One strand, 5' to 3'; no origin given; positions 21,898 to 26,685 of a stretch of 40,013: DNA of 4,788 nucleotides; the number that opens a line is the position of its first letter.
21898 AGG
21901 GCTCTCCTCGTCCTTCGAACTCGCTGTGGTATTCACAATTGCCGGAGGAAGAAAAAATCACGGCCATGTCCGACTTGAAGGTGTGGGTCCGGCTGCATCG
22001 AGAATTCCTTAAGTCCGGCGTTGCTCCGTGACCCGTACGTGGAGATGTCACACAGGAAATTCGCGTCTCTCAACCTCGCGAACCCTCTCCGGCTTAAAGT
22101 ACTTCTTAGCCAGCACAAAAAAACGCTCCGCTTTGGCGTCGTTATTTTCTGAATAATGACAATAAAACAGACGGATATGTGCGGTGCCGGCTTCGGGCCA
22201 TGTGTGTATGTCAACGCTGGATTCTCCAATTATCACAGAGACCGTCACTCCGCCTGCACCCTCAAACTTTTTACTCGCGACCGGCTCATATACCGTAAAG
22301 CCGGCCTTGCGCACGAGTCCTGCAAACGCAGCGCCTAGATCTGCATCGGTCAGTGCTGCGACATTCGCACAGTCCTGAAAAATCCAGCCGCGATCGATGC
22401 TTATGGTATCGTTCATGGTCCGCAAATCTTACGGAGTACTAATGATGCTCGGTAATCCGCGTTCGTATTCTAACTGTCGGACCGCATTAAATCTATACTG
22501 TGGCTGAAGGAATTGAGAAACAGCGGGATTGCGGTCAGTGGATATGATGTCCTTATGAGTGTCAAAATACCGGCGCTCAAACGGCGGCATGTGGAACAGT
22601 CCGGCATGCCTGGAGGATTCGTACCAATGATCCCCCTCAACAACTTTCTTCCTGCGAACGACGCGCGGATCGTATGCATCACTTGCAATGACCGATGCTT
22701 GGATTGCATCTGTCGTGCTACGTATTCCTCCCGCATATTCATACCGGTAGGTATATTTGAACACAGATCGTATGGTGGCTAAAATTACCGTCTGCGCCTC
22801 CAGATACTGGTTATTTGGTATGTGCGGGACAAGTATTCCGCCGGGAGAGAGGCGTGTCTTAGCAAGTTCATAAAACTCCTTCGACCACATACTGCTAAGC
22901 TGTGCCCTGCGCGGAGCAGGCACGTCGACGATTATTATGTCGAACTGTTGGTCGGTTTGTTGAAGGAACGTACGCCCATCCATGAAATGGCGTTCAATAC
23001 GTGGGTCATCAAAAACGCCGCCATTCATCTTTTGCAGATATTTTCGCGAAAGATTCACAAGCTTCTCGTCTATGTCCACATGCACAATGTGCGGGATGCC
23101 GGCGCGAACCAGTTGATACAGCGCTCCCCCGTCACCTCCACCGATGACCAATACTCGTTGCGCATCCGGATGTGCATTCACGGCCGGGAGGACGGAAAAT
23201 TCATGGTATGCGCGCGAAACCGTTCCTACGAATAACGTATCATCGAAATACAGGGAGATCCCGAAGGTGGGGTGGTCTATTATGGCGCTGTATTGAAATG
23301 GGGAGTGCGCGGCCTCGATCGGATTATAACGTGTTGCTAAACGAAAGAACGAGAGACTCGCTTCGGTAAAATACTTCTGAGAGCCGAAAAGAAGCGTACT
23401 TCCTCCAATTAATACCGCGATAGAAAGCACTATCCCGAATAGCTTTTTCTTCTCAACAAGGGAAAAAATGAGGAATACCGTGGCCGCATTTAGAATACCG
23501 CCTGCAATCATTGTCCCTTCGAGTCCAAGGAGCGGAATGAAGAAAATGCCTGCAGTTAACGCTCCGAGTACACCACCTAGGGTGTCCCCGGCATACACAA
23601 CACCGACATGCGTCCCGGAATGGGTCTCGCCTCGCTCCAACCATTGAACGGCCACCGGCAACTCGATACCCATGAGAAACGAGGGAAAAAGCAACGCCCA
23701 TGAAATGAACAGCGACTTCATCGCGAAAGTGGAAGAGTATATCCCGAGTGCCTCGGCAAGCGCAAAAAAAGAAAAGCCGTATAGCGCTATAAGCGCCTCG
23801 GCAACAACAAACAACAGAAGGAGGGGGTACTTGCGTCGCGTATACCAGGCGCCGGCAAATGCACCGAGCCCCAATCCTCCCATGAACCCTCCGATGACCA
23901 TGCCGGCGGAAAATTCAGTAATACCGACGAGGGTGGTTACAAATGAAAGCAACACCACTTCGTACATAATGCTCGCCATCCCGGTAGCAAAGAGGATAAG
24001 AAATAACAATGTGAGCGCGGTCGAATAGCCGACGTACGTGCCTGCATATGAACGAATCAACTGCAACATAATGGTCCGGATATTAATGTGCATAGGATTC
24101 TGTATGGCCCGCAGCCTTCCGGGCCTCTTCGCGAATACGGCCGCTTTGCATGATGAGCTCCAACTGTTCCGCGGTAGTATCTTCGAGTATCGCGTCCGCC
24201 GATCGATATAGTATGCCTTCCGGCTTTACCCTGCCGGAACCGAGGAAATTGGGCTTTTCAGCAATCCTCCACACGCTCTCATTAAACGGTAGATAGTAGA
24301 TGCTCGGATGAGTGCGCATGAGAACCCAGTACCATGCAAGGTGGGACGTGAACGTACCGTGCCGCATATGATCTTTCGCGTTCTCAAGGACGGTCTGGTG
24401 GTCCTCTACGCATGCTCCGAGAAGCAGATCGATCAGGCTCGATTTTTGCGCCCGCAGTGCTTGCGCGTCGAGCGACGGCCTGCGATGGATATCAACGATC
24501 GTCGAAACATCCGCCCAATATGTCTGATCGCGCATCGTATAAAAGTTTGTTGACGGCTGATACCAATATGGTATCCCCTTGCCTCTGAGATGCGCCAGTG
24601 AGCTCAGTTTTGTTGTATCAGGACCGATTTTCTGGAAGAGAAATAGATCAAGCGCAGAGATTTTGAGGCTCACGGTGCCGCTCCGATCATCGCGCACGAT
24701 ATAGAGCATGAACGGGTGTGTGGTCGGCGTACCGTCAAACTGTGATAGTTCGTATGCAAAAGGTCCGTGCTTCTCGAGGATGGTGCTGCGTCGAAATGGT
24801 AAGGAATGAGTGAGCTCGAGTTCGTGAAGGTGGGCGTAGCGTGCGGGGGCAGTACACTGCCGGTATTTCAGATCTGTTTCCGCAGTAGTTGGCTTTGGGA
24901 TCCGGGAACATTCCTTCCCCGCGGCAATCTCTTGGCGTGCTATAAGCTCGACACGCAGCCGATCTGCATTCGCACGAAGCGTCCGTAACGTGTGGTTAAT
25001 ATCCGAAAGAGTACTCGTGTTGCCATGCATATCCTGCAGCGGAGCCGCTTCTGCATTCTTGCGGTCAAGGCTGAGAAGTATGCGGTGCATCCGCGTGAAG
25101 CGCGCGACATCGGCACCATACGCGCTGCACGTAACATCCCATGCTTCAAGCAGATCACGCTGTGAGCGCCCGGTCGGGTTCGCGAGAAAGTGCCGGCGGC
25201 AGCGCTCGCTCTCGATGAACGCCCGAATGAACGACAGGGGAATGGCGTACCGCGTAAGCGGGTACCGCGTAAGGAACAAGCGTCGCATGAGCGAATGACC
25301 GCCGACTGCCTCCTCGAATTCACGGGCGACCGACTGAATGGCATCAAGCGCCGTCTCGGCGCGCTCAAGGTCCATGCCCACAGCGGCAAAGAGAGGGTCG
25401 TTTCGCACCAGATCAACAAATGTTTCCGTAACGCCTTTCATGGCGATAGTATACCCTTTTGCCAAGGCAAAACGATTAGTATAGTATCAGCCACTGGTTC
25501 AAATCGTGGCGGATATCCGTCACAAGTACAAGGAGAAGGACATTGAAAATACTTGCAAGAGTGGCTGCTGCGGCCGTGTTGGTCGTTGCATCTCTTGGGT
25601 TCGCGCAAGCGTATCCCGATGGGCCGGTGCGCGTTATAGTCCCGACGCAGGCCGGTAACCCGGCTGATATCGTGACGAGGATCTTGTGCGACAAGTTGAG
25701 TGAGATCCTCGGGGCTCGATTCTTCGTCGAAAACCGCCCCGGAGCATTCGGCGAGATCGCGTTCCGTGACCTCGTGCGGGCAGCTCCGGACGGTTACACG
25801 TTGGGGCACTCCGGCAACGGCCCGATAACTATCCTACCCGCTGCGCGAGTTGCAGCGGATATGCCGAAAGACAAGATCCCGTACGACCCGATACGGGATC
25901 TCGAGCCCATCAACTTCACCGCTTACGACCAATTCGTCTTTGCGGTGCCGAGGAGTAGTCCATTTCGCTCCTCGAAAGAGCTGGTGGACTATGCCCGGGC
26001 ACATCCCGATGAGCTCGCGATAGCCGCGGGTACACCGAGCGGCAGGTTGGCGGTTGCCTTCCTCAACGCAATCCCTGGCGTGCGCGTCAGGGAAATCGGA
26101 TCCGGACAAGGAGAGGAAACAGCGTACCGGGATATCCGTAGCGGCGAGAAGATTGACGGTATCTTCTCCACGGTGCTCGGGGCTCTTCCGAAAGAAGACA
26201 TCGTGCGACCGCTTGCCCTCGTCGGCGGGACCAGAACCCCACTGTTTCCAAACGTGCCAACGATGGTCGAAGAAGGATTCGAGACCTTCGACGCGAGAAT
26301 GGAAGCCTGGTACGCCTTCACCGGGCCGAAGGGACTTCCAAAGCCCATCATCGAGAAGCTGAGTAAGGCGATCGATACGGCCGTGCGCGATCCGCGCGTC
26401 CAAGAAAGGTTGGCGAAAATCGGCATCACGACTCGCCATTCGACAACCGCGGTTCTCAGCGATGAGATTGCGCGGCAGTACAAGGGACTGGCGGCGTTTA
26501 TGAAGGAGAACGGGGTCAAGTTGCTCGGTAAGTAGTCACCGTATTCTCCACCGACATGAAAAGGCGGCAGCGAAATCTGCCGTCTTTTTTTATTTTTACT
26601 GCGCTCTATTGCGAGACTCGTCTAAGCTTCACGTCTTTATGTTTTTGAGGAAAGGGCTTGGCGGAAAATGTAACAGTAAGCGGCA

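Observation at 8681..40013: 31-kb island built from repeated sets of paralogous genes with no known pathway match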

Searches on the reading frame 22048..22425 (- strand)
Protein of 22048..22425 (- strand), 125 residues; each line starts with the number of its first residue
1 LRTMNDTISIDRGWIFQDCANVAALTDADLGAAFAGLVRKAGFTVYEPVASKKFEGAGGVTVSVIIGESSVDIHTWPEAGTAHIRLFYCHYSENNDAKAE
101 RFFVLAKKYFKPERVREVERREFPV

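Call 75: search_protein_families(library=pfam, max_evalue=0.01, proteins=[window:22048-22425:-])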
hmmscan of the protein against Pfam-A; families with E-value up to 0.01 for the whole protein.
window:22048-22425:- (125 aa): 1 family
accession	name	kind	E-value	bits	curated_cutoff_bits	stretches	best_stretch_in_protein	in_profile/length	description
PF02675.21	AdoMet_dc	-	1e-14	55.2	25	1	23-116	12-100/107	S-adenosylmethionine decarboxylase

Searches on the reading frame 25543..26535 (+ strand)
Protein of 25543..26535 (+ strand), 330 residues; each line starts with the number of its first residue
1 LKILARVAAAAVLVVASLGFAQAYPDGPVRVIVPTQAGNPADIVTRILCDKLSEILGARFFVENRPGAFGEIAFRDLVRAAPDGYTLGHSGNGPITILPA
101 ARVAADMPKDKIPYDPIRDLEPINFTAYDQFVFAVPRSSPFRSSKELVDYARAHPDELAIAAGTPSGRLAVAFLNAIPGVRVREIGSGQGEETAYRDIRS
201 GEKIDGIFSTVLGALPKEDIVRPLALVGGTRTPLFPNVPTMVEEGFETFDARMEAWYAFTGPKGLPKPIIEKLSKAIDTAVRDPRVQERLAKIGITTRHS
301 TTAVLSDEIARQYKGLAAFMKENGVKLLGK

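Call 75: search_protein_families(library=pfam, max_evalue=0.01, proteins=[window:25543-26535:+])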
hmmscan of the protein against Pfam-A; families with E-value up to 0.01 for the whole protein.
window:25543-26535:+ (330 aa): 1 family
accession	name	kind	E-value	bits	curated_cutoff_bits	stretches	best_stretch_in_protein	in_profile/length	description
PF03401.19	TctC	-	3.6e-33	115.7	27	1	44-301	1-250/274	Tripartite tricarboxylate transporter family receptor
